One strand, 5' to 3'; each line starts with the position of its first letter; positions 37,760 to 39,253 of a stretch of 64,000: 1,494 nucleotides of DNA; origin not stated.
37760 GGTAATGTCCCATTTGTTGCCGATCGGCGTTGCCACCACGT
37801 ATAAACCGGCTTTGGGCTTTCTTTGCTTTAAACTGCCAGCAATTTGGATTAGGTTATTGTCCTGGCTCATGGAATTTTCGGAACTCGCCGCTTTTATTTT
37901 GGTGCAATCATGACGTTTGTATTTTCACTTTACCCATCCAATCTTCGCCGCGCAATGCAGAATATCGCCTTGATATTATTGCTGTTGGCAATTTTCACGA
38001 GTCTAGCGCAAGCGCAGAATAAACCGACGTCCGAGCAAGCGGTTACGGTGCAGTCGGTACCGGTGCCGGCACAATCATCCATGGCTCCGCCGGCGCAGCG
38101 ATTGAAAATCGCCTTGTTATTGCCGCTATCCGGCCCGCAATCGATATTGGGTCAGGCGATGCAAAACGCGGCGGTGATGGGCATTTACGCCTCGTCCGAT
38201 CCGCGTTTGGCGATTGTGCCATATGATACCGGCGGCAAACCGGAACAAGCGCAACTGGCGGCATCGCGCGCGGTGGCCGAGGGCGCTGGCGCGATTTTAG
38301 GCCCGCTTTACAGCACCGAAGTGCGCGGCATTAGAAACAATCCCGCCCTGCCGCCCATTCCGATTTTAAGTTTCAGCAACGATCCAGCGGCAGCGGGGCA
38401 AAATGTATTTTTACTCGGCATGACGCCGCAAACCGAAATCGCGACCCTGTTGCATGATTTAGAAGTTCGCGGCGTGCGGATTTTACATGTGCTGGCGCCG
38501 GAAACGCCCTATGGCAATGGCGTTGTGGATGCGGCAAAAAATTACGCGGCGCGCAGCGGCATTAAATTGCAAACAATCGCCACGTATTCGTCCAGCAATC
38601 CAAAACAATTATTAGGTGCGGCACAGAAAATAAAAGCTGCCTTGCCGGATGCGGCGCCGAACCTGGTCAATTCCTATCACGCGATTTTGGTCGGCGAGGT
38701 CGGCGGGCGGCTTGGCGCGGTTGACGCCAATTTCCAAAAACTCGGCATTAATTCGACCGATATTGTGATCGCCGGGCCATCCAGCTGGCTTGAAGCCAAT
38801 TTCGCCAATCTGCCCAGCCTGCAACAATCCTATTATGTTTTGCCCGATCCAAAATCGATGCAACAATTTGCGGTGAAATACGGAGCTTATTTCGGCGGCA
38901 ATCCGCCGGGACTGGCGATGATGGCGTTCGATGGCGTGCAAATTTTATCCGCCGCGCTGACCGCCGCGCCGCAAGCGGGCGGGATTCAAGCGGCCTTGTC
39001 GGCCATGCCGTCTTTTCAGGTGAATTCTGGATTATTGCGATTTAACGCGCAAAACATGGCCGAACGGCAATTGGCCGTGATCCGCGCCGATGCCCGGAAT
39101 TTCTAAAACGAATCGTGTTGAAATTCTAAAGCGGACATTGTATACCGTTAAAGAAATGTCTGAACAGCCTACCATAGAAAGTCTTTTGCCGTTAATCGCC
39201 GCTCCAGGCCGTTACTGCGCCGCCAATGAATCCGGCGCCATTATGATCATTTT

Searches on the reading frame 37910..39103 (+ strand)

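Call 59: search_protein_families(library=pfam, proteins=[window:37910-39103:+], max_evalue=0.00001)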
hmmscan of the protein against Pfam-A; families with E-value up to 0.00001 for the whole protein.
window:37910-39103:+ (398 aa): 2 families
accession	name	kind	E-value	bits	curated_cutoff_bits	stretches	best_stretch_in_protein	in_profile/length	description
PF13458.12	Peripla_BP_6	-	4.4e-29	102.7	31.7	1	65-394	2-339/343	Periplasmic binding protein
PF04348.19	LppC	-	6e-10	38.8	28.8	1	66-213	220-370/563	LppC putative lipoprotein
